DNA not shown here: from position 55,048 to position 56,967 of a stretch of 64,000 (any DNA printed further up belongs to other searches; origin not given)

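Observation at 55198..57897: Two-gene module: DUF2278(YukJ)-lamin-tail-domain protein followed by an SH3b + ComEC-type MBL hydrolase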

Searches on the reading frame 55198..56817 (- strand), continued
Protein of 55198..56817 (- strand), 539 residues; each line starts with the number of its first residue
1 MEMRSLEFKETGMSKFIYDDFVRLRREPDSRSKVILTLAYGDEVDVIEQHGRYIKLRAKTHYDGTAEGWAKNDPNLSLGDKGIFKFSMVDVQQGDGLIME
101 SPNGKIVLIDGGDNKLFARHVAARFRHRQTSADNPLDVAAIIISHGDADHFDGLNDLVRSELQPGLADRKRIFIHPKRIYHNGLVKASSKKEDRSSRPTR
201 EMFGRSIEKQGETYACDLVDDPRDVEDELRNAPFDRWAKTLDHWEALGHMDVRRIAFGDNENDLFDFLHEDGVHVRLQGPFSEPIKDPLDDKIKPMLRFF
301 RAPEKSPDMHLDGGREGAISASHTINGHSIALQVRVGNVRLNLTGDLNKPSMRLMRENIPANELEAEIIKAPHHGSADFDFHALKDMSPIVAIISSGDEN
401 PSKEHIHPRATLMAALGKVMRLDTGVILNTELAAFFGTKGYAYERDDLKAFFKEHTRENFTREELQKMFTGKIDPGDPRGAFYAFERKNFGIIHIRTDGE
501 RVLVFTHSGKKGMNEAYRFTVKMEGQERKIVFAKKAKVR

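Call 64: find_encoding_contigs(protein=P0134, flank=6000, max_places=2)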
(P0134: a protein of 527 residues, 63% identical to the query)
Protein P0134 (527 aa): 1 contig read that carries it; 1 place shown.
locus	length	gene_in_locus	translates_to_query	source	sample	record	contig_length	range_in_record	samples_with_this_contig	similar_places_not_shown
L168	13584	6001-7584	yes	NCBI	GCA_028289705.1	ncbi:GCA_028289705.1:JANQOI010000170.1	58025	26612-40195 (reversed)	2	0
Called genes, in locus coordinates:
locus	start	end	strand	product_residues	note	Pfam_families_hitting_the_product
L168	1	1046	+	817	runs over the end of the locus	PF01266:DAO, PF13450:NAD_binding_8 (faint), PF16350:FAO_M, PF01571:GCV_T, PF08669:GCV_T_C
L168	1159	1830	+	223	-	PF04191:PEMT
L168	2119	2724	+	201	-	PF11655:DUF2589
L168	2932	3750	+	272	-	PF27375:AF_0414 (weak)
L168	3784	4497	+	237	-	PF11655:DUF2589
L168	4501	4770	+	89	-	-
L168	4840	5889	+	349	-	-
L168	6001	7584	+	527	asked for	PF08239:SH3_3 (faint), PF00753:Lactamase_B (faint), PF12706:Lactamase_B_2 (faint)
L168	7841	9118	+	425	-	PF01546:Peptidase_M20, PF07687:M20_dimer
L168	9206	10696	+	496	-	PF00496:SBP_bac_5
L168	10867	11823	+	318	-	PF19300:BPD_transp_1_N, PF00528:BPD_transp_1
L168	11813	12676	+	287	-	PF00528:BPD_transp_1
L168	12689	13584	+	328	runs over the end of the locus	PF00005:ABC_tran, PF08352:oligo_HPY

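Call 65: find_encoding_contigs(protein=P0233, flank=6000, max_places=2)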
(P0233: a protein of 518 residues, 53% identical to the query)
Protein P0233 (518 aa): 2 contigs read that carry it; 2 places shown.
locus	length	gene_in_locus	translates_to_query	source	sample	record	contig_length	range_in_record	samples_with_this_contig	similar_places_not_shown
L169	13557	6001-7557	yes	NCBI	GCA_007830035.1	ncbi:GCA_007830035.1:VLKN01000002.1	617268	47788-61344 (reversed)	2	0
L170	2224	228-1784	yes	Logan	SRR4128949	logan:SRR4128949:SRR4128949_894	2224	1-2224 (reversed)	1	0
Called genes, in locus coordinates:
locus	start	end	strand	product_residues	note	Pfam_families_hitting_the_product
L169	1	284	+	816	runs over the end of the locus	PF13298:LigD_N, PF01068:DNA_ligase_A_M, PF04679:DNA_ligase_A_C, PF21686:LigD_Prim-Pol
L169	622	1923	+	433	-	PF03009:GDPD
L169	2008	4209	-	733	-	PF01432:Peptidase_M3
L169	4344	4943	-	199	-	-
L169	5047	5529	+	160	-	PF00255:GSHPx, PF00578:AhpC-TSA (weak)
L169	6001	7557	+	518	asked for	PF00753:Lactamase_B (weak), PF12706:Lactamase_B_2 (faint)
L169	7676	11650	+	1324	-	-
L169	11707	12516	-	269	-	PF00175:NAD_binding_1 (weak)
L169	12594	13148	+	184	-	PF04343:DUF488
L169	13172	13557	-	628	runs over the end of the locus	PF00005:ABC_tran, PF02463:SMC_N (faint), PF13304:AAA_21 (faint)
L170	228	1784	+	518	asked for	PF00753:Lactamase_B (weak), PF12706:Lactamase_B_2 (faint)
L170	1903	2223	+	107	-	?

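Call 78: search_protein_families(library=pfam, proteins=[L089:94-1176:-, L089:3084-3596:-, L089:3666-4175:+, L100:1986-2606:+, L165:584-1369:-], max_evalue=0.01)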
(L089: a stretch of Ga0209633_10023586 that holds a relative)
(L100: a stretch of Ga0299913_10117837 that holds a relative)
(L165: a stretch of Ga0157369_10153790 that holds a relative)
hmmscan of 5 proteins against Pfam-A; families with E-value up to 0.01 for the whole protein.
L089:94-1176:- (360 aa): 1 family
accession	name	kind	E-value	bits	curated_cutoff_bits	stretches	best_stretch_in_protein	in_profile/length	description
PF13645.11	YkuD_2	-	1.6e-06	28.1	27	1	90-279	13-161/169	L,D-transpeptidase catalytic domain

L089:3084-3596:- (170 aa): 5 families
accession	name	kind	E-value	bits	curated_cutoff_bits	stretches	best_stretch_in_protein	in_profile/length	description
PF02082.26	Rrf2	-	2.9e-35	121.7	30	1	32-157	3-130/132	Iron-dependent Transcriptional regulator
PF12802.13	MarR_2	-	1.6e-06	28.6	27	1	38-85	8-54/61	MarR family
PF01978.25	TrmB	-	0.0011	19.3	25.6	1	50-87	21-58/68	Sugar-specific transcriptional regulator TrmB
PF00392.27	GntR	-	0.0051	16.9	27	0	53-88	26-61/64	Bacterial regulatory proteins, gntR family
PF09339.16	HTH_IclR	-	0.0086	16.3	22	0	38-83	6-50/52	IclR helix-turn-helix domain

L089:3666-4175:+ (169 aa): 1 family
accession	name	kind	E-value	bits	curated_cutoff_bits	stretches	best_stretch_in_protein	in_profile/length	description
PF16694.10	Cytochrome_P460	-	1.8e-23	83.7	27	1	29-163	1-125/125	Cytochrome P460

L100:1986-2606:+ (207 aa): 1 family
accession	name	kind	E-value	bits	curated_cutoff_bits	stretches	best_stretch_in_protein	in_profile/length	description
PF09994.14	T6SS_Tle1-like_cat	-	8.6e-40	137.3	27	1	14-206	1-184/287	T6SS, Phospholipase effector Tle1-like, catalytic domain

L165:584-1369:- (261 aa): 0 families

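Call 79: search_protein_families(library=padloc, proteins=[L155:42-1040:+, L097:11566-12561:+, L159:5424-6671:+, L159:2237-3862:+], max_evalue=0.001)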
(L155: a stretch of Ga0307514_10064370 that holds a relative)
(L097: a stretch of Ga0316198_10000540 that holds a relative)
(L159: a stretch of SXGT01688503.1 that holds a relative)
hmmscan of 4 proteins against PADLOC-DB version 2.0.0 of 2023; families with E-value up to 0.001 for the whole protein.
L155:42-1040:+ (332 aa): 0 families

L097:11566-12561:+ (331 aa): 0 families

L159:5424-6671:+ (415 aa): 0 families

L159:2237-3862:+ (541 aa): 3 families
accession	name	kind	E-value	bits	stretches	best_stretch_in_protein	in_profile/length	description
PDLC02158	Avs1a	-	2.3e-05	21.8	0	467-518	301-351/392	-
PDLC03854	LmuA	-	7.7e-05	20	0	171-209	39-79/345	-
PDLC04676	PDC-M48B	-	0.00023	18.1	0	435-515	231-321/357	-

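Call 82: search_protein_families(library=pfam, proteins=[L159:2237-3862:+], max_evalue=0.01)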
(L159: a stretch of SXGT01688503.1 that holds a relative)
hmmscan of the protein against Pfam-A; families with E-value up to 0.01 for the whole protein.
L159:2237-3862:+ (541 aa): 0 families

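Call 109: find_related_loci(query=A2, collection=viral_contigs, flank=8000)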
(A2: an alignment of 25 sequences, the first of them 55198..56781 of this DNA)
Query A2 (527 aa) in viral_contigs; peptide patterns used: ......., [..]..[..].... (x = any residue, [..] = any of these).
50 stretches matched a pattern, but none encodes a relative of the query by tblastn (E <= 1e-3).
